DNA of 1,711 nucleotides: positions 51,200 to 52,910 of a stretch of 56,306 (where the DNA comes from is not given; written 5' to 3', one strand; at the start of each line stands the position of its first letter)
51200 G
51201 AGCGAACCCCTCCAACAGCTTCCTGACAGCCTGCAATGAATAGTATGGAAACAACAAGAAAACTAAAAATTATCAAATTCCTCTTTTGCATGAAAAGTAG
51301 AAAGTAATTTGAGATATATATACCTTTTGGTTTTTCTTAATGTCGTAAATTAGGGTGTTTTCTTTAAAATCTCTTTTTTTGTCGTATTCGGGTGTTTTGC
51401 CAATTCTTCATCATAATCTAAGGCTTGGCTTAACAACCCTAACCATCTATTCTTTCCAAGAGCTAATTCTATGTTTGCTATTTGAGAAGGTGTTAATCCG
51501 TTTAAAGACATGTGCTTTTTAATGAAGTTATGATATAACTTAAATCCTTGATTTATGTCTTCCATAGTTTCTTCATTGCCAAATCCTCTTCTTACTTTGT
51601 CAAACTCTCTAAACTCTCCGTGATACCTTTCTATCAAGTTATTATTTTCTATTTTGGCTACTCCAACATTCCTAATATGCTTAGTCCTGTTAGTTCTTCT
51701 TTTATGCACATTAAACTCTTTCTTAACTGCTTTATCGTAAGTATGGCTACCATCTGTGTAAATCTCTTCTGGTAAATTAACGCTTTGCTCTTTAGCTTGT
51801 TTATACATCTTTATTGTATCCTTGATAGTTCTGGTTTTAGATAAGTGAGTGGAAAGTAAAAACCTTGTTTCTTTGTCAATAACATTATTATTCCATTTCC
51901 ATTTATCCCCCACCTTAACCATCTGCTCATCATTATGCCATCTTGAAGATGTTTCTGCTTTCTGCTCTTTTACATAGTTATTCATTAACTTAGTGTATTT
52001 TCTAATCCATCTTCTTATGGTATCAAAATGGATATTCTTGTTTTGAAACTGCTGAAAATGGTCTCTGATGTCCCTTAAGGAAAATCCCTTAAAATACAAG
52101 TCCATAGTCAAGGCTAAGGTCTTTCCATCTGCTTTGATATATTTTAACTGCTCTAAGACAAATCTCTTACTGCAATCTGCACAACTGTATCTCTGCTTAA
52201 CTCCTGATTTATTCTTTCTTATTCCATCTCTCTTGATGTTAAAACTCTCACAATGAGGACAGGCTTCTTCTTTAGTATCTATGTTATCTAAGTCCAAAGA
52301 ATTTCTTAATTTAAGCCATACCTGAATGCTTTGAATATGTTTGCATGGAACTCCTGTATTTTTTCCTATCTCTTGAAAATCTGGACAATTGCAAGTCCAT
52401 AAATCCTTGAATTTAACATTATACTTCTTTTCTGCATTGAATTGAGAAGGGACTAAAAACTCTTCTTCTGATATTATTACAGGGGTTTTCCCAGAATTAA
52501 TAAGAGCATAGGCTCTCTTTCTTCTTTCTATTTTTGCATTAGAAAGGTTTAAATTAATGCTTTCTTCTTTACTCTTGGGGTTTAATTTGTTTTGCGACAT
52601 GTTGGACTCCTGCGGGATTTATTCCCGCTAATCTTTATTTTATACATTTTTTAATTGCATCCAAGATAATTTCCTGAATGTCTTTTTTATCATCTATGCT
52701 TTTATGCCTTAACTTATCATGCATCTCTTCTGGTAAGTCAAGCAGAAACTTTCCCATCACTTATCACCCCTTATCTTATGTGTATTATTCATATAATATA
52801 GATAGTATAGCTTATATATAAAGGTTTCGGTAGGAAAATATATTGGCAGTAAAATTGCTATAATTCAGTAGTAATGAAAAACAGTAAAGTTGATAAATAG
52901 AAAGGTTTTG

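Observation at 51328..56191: IS6-like transposase inside a 4.85-kb cargo element with perfect 8-bp target duplication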

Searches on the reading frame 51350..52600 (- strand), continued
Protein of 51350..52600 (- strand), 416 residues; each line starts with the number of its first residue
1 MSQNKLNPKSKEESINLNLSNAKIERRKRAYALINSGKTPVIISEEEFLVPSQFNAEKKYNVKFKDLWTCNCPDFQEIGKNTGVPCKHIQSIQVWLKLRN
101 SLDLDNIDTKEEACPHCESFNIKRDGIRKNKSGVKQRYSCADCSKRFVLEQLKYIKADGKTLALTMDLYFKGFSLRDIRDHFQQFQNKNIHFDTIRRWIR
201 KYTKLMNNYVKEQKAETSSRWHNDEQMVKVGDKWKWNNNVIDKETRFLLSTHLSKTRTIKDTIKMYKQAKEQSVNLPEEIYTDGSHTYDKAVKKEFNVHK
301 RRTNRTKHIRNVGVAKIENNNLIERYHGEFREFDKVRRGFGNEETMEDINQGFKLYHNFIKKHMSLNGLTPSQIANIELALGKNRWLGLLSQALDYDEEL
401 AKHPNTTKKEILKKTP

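Call 81: fold_search(model_id=the predicted structure, library=pdb)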
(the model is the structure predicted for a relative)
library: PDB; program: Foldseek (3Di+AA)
matches with E <= 10: 544; with E <= 0.001: 50
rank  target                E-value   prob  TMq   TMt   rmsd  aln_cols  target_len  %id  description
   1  6xgx_A                2.7e-06  1.00  0.33  0.34  20.0       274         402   14  ISCth4 transposase, strand transfer complex 1, STC1 (released 2020-10-14)
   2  6xg8_A                5.6e-06  1.00  0.41  0.43  12.1       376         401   11  ISCth4 transposase, pre-cleaved complex, PCC (released 2020-10-14)
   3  6xg8_B                9.7e-06  1.00  0.32  0.37  15.8       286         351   12  ISCth4 transposase, pre-cleaved complex, PCC (released 2020-10-14)
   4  8ea3_X                1.1e-05  1.00  0.29  0.24  20.3       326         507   10  V-K CAST Transpososome from Scytonema hofmanni, major configuration (released 2022-11-30)
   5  7svw_B                1.2e-05  1.00  0.29  0.27  20.8       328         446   12  Strand-transfer complex of TnsB from ShCAST (released 2022-08-10)
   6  6xgw_B                1.7e-05  1.00  0.31  0.35  14.6       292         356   11  ISCth4 transposase, pre-reaction complex, PRC (released 2020-10-14)
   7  6xgx_B                2.3e-05  1.00  0.32  0.37  15.3       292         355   12  ISCth4 transposase, strand transfer complex 1, STC1 (released 2020-10-14)
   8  5ejk_B                3.8e-05  1.00  0.30  0.47   8.2       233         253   12  Crystal structure of the Rous sarcoma virus intasome (released 2016-02-17)
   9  7ut1_b                5.1e-05  1.00  0.29  0.47   9.5       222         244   14  Higher-order assembly of multiple MMTV strand transfer complex intasomes (released 2022-08-24)
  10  8rdu_S                5.3e-05  1.00  0.16  0.14  16.4       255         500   12  Conformational Landscape of the Type V-K CRISPR-associated TransposonIntegration Assembly CAST V-K composite map (released 2024-06-19)
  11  8aa5_AP1              5.3e-05  0.97  0.15  0.14  21.8       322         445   12  Cryo-EM structure of the strand transfer complex of the TnsB transposase (type V-K CRISPR-associated transposon) (released 2022-10-19)
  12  7ut1_g                5.6e-05  1.00  0.29  0.48   9.4       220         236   15  Higher-order assembly of multiple MMTV strand transfer complex intasomes (released 2022-08-24)
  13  8rdu_R                6.0e-05  1.00  0.30  0.26  20.3       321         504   11  Conformational Landscape of the Type V-K CRISPR-associated TransposonIntegration Assembly CAST V-K composite map (released 2024-06-19)
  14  6qbt                  7.0e-05  1.00  0.28  0.73   4.4       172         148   17  Structure of the HTLV-2 integrase catalytic core domain in complex with magnesium (trimeric form) (released 2020-09-30)
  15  6qbv_C                9.8e-05  1.00  0.29  0.75   4.0       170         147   18  Structure of the HTLV-2 integrase catalytic core domain in complex with magnesium (dimeric form) (released 2020-09-30)
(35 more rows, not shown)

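Call 88: find_related_loci(query=A1, collection=viral_contigs, flank=10000)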
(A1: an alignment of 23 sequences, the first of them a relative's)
Query A1 (416 aa) in viral_contigs; peptide patterns used: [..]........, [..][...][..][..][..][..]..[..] (x = any residue, [..] = any of these).
43 stretches matched a pattern; 1 encode a relative of the query (tblastn E <= 1e-3); 1 distinct loci.
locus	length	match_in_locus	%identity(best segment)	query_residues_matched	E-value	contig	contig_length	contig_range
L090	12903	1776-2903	38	40-402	7e-73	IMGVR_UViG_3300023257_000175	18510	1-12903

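Call 89: search_protein_representatives(alignment_id=A1)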
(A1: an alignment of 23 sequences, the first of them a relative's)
Query: 23 sequences, 398 profile positions. Proteins with E-value up to 0.001 (for the whole library): 10885; up to 1e-10: 2754; up to 1e-30: 632. The best 150 are listed.
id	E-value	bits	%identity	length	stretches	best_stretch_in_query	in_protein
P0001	8.8e-183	623.9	-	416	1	1-397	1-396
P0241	2.6e-156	536.8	-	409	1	3-396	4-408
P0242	6.3e-153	525.6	-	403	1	3-396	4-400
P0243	3.5e-146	503.4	-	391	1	21-394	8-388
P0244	2.1e-145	500.9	-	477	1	12-397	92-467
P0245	1.3e-138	478.5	-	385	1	14-395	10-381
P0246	2.6e-126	438.0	-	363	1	22-395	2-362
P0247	1.7e-125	435.3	-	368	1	22-396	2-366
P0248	3.2e-125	434.4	-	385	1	20-396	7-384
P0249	3.0e-123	427.9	-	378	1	23-396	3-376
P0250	3.8e-122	424.3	-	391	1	12-395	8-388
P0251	1.0e-121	422.9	-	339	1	59-396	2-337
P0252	2.0e-121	421.9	-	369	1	21-391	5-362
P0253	4.0e-120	417.6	-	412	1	13-397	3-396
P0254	1.2e-119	416.0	-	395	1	5-394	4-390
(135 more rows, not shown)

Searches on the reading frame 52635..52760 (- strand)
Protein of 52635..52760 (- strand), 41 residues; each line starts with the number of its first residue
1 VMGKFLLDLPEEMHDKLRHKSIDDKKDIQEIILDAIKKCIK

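Call 3: search_protein_families(library=pfam, proteins=[window:52635-52760:-], max_evalue=0.01)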
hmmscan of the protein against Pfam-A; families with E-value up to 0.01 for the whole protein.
window:52635-52760:- (41 aa): 0 families

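Call 22: search_protein_families(library=ncbifam, proteins=[window:52635-52760:-], max_evalue=0.01)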
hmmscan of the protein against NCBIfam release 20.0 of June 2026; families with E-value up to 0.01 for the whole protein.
window:52635-52760:- (41 aa): 0 families

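Call 47: search_protein_families(library=padloc, proteins=[window:52635-52760:-], max_evalue=0.001)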
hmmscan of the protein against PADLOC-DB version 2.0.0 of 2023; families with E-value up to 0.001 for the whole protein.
window:52635-52760:- (41 aa): 0 families

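Call 73: search_protein_families(library=pfam, proteins=[window:52635-52760:-], max_evalue=1)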
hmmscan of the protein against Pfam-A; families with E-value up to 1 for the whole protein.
window:52635-52760:- (41 aa): 1 family
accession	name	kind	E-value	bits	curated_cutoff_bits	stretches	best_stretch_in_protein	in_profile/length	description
PF03869.20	Arc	-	0.065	13.5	20.4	1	2-20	4-22/50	Arc-like DNA binding domain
